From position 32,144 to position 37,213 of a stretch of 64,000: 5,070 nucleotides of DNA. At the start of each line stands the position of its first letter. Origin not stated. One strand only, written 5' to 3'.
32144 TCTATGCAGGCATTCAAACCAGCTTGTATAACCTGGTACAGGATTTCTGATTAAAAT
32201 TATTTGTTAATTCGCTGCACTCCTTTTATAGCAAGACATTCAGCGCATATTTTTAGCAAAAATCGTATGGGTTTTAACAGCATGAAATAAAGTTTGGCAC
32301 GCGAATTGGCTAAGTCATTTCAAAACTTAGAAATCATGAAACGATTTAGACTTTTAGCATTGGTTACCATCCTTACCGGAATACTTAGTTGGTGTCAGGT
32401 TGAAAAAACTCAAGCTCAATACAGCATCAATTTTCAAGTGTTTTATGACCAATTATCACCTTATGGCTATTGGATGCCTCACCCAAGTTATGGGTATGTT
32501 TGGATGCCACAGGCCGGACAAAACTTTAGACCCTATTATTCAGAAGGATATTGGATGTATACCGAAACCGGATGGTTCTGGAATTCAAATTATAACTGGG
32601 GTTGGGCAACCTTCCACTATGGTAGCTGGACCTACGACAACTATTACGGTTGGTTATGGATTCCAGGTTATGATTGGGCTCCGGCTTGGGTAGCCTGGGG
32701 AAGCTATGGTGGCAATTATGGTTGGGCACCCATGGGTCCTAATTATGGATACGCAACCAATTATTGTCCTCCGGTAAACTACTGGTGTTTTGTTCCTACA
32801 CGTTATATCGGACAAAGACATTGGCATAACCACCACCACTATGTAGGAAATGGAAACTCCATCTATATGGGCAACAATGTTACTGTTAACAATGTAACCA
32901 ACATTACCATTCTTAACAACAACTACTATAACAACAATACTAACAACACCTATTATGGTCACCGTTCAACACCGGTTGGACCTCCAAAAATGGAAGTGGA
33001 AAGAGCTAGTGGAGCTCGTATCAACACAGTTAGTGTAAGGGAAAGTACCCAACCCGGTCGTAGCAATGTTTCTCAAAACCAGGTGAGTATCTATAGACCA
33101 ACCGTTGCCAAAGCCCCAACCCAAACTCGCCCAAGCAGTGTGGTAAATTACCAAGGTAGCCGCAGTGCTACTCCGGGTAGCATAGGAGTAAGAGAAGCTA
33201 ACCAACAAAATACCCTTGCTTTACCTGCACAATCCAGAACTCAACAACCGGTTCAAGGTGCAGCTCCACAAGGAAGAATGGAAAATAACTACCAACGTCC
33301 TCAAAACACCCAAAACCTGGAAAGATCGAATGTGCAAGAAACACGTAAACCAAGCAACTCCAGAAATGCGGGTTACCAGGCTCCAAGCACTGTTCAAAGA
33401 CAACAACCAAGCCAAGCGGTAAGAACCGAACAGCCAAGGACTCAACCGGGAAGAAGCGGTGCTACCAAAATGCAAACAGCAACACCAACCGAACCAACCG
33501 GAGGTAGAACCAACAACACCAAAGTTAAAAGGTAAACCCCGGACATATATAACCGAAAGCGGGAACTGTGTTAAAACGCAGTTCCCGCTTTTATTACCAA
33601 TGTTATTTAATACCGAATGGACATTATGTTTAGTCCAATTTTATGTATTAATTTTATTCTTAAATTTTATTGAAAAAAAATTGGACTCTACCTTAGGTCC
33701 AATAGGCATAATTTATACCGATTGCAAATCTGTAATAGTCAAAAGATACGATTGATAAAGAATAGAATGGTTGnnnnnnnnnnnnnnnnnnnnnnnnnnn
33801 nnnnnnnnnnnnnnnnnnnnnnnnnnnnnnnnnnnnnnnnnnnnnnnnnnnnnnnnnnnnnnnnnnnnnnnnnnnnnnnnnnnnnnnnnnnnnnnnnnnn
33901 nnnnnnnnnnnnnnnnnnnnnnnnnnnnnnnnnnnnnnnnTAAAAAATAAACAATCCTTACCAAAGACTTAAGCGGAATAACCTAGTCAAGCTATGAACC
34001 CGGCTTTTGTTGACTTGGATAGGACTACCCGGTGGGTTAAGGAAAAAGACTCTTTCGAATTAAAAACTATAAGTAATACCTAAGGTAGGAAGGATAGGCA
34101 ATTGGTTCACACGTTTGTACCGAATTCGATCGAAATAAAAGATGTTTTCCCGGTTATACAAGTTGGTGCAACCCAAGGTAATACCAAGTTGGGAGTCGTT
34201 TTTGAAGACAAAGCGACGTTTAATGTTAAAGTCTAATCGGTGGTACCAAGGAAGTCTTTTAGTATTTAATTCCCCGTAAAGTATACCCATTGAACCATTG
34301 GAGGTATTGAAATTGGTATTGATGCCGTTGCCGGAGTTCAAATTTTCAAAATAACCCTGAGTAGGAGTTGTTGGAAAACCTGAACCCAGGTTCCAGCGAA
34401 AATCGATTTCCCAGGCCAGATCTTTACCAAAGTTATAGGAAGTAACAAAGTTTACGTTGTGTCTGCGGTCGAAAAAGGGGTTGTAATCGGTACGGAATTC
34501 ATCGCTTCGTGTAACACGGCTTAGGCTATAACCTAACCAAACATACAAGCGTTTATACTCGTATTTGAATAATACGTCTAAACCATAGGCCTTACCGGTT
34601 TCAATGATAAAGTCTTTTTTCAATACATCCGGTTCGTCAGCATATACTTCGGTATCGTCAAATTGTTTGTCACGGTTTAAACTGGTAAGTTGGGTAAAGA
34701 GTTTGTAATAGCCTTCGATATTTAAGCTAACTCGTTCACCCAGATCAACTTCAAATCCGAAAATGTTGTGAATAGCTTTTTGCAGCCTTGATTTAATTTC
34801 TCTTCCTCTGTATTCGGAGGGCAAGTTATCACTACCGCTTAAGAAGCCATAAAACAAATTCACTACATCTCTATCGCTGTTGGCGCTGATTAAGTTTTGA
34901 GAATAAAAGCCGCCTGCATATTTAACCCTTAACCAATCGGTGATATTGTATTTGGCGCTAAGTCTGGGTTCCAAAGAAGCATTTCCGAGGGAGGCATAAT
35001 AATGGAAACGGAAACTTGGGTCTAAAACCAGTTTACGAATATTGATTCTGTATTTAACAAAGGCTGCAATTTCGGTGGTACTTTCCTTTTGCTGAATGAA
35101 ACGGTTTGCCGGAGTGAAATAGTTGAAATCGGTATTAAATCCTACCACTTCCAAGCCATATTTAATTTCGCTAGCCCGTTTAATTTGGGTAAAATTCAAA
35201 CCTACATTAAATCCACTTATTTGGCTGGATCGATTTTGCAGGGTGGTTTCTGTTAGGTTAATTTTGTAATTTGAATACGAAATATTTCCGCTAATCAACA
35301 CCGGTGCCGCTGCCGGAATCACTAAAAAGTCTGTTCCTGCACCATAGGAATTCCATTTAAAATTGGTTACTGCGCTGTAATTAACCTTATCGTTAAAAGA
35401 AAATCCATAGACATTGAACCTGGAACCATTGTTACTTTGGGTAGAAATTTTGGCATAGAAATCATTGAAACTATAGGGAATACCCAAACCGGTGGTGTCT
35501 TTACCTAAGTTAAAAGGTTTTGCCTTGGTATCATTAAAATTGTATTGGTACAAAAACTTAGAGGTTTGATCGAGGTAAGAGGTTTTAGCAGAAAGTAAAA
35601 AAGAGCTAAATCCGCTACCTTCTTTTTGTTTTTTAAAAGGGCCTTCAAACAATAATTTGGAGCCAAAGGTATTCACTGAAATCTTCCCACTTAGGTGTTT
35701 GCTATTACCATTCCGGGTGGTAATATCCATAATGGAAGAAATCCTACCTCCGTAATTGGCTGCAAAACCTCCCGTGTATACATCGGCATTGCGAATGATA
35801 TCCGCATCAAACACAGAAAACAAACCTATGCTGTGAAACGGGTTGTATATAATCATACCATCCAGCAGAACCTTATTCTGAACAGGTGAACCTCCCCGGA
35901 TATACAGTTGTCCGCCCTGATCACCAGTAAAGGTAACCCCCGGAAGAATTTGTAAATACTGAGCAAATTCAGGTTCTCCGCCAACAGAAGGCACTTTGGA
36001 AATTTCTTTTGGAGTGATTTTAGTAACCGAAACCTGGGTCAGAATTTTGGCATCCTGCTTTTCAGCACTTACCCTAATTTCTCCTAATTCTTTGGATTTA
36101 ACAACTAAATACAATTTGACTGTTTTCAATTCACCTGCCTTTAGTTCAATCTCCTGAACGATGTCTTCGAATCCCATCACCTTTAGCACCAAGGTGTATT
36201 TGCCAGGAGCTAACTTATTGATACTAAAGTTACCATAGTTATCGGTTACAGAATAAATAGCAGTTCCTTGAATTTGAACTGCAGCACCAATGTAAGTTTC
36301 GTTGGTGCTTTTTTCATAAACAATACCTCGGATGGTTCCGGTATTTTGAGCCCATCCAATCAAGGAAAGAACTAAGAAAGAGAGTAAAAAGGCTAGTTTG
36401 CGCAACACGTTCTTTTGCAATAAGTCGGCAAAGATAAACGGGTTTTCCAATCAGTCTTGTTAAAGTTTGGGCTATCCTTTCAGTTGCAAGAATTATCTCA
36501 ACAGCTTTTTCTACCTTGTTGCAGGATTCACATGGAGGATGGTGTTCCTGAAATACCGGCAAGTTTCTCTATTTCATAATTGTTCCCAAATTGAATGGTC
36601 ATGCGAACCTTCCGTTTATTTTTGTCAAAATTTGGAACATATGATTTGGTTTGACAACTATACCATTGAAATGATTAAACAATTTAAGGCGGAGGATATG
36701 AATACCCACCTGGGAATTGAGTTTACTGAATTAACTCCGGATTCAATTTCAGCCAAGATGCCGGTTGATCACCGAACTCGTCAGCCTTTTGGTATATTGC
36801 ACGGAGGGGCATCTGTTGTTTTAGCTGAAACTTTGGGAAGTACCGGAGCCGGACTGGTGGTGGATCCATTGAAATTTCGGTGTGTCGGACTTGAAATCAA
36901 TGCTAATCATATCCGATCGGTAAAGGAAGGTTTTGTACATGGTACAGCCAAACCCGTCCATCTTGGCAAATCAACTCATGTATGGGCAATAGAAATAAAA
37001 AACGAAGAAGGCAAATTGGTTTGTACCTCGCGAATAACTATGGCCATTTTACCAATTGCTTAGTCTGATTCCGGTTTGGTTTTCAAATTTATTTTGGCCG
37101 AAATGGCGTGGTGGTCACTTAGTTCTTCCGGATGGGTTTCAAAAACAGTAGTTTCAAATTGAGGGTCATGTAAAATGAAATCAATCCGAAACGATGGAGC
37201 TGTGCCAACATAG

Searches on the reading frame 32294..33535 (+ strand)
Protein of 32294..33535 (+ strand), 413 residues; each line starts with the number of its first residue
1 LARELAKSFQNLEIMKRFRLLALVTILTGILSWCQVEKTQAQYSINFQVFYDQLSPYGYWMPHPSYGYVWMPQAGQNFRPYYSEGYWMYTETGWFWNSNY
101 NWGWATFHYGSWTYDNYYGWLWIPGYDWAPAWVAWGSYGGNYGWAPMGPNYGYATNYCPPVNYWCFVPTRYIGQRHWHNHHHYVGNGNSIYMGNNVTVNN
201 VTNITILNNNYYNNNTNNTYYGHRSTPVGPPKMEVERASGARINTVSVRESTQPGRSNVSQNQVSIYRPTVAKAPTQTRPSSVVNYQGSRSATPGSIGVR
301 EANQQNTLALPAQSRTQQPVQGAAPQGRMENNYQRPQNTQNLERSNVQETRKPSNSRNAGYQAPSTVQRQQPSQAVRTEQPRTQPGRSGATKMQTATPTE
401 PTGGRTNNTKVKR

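Call 47: search_protein_families(library=pfam, proteins=[window:32294-33535:+], max_evalue=0.0001)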
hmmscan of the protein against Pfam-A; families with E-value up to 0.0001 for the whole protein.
window:32294-33535:+ (413 aa): 1 family
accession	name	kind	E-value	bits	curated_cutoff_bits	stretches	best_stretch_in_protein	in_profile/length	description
PF20245.3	DUF6600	-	7.4e-28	97.1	27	1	51-150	1-101/102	Family of unknown function (DUF6600)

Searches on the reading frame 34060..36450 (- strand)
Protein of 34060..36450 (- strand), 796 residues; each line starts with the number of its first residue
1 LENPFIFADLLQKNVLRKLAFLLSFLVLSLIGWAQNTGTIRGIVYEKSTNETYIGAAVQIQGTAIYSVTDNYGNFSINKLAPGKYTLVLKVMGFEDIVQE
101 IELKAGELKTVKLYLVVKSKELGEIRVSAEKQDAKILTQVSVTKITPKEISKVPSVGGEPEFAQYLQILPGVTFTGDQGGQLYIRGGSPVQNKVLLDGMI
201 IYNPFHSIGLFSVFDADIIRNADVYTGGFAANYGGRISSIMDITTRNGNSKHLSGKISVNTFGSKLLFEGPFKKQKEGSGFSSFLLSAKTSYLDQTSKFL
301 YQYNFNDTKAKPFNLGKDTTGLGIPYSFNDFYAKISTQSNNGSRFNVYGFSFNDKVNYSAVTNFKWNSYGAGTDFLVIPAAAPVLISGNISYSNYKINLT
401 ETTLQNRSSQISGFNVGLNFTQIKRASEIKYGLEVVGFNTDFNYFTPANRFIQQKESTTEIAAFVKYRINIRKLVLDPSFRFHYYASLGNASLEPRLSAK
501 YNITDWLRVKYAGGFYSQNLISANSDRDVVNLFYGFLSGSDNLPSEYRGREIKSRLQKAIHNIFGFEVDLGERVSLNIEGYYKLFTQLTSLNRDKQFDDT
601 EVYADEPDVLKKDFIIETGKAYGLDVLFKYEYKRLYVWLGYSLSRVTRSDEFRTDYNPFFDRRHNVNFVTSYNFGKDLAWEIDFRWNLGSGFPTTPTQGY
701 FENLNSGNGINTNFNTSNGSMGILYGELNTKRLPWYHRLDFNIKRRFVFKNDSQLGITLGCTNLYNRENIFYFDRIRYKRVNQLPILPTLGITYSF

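Call 48: search_protein_families(library=pfam, proteins=[window:34060-36450:-], max_evalue=0.0001)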
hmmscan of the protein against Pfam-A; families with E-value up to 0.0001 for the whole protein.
window:34060-36450:- (796 aa): 3 families
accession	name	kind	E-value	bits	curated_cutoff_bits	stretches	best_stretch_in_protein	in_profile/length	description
PF13715.12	CarbopepD_reg_2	-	3.9e-15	56.1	32.2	1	40-126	1-87/88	CarboxypepD_reg-like domain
PF07715.20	Plug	-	1.6e-11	45.1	23.9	1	138-236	5-102/107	TonB-dependent Receptor Plug Domain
PF13620.12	CarboxypepD_reg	-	1e-10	42.2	32.3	1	39-115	1-81/82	Carboxypeptidase regulatory-like domain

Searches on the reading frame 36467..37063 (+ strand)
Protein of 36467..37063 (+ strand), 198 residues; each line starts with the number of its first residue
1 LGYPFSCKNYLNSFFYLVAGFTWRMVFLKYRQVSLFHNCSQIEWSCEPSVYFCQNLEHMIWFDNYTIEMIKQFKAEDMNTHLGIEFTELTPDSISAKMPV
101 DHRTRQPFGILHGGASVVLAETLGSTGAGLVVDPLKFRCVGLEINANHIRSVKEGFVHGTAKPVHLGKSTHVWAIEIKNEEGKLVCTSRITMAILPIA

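Call 93: search_protein_families(library=pfam, proteins=[window:36467-37063:+], max_evalue=0.001)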
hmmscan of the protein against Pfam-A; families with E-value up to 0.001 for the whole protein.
window:36467-37063:+ (198 aa): 1 family
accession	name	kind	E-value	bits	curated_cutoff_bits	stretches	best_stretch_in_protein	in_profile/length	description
PF03061.28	4HBT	-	7e-16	58.8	20.6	1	108-186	1-79/79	Thioesterase superfamily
